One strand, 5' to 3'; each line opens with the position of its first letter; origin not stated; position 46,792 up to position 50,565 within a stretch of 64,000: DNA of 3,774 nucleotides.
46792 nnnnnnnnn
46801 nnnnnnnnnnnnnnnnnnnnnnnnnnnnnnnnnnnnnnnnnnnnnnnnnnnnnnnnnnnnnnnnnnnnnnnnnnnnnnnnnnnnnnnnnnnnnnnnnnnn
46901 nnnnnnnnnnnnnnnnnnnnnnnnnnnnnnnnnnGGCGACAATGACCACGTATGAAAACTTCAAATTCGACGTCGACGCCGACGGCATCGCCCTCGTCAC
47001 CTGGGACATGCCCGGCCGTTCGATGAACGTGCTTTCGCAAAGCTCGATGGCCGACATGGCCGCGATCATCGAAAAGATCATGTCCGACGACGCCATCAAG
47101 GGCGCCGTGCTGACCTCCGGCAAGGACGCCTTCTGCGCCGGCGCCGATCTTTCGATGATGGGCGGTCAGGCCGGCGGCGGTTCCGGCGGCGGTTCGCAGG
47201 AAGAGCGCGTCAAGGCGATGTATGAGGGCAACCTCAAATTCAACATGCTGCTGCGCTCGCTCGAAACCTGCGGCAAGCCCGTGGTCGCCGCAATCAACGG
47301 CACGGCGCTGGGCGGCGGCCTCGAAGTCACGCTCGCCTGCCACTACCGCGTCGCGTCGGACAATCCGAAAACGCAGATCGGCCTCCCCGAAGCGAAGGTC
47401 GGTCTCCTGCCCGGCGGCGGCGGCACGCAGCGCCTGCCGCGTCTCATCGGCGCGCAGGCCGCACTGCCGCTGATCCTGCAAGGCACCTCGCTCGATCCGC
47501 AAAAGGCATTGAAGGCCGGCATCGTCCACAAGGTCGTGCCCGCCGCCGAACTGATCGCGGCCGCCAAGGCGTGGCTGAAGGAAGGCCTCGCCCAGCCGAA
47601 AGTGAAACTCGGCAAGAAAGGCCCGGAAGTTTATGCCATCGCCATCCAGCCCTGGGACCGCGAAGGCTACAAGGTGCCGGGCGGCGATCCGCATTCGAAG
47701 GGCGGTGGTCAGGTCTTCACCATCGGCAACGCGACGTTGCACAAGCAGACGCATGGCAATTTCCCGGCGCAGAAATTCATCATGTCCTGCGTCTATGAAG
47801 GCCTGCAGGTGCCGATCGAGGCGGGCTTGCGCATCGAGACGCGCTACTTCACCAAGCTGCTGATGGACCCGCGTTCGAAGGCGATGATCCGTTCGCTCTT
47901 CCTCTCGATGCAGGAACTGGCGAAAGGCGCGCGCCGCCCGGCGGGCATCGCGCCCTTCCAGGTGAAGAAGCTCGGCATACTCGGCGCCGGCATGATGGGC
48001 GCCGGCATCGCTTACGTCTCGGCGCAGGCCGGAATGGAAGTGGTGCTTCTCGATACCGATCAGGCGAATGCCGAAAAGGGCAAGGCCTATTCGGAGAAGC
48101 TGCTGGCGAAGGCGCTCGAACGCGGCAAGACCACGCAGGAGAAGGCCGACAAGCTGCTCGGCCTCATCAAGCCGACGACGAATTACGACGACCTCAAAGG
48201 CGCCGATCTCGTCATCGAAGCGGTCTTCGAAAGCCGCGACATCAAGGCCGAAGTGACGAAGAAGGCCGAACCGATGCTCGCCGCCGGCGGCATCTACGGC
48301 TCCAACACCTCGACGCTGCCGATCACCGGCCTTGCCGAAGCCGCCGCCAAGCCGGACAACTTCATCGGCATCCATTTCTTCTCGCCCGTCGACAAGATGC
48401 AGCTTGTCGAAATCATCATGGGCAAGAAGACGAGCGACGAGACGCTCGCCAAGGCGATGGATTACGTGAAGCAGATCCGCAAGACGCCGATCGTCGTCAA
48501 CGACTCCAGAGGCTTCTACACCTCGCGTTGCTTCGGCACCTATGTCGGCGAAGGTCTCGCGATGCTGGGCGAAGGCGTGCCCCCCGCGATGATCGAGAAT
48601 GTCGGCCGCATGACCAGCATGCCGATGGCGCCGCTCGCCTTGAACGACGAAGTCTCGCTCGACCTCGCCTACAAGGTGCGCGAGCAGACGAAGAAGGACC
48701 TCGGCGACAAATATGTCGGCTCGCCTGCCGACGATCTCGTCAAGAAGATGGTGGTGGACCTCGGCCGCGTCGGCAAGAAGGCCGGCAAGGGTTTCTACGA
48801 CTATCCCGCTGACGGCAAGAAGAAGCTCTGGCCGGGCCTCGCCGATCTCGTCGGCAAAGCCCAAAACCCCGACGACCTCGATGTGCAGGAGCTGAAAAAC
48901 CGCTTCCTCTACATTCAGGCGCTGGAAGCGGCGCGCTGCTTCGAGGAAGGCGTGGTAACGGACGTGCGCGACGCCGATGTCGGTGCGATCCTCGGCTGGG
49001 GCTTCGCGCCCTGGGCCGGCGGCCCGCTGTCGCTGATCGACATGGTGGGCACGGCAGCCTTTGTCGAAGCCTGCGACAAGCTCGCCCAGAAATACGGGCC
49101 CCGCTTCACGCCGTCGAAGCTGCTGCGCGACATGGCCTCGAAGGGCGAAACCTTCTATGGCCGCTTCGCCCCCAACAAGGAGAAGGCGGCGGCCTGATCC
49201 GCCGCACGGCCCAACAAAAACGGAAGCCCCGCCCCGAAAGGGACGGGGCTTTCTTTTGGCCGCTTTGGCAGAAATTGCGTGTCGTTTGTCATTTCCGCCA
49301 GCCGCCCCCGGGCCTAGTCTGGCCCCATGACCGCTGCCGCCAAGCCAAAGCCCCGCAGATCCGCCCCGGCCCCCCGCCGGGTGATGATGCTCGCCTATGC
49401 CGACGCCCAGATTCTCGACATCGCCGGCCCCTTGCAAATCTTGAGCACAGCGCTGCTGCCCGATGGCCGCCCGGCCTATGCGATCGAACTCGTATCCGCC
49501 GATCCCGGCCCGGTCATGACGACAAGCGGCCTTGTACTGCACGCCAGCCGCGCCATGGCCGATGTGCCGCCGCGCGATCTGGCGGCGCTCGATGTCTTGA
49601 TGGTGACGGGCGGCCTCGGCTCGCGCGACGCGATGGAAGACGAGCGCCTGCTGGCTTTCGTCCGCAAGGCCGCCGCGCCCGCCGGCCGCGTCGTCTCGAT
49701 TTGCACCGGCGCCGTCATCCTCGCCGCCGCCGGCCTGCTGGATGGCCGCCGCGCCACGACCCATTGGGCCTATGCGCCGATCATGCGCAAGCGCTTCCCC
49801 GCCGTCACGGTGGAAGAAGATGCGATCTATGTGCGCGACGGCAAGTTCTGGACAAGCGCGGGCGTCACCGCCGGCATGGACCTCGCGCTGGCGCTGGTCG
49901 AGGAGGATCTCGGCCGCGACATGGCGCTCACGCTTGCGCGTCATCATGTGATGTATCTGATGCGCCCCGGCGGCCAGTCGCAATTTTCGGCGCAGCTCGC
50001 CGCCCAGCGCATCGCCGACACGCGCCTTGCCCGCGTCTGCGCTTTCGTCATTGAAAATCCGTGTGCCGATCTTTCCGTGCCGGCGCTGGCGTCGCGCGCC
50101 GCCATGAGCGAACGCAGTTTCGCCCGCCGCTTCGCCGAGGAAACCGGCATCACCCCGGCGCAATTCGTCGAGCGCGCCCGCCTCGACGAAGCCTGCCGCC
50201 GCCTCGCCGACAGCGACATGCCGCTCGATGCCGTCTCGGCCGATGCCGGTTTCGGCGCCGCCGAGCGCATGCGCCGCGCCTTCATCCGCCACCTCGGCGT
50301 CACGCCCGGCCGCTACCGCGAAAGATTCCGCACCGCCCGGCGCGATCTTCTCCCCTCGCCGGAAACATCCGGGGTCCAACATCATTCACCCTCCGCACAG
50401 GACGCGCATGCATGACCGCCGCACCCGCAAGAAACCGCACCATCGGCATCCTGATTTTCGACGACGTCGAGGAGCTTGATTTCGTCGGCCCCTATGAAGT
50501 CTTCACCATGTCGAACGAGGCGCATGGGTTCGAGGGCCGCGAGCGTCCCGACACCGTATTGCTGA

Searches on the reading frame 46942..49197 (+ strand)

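Call 50: search_protein_families(library=pfam, proteins=[window:46942-49197:+], max_evalue=0.0001)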
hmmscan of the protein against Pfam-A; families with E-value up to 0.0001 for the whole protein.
window:46942-49197:+ (751 aa): 4 families
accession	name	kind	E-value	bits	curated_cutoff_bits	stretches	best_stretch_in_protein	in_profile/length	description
PF02737.24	3HCDH_N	-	2.4e-59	200.7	22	1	343-521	1-179/180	3-hydroxyacyl-CoA dehydrogenase, NAD binding domain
PF00378.25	ECH_1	-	2.4e-42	145.4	27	1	14-219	4-194/251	Enoyl-CoA hydratase/isomerase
PF16113.10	ECH_2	-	9.1e-27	94.9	27.2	1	26-209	10-182/335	Enoyl-CoA hydratase/isomerase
PF00725.27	3HCDH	-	4.1e-26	91.8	22.1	1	524-621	1-97/97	3-hydroxyacyl-CoA dehydrogenase, C-terminal domain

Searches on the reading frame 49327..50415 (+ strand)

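Call 50: search_protein_families(library=pfam, proteins=[window:49327-50415:+], max_evalue=0.0001)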
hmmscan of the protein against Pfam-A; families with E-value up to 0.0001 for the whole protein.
window:49327-50415:+ (362 aa): 3 families
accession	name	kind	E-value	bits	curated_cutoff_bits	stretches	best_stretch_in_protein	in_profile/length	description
PF01965.30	DJ-1_PfpI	-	7.2e-25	88.1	26.6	1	18-193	2-165/165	DJ-1/PfpI family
PF12833.13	HTH_18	-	8.8e-25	87.2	33.6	1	254-333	1-80/80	Helix-turn-helix domain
PF00165.29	HTH_AraC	-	6.1e-10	39.4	26.6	1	242-281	2-41/42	Bacterial regulatory helix-turn-helix proteins, AraC family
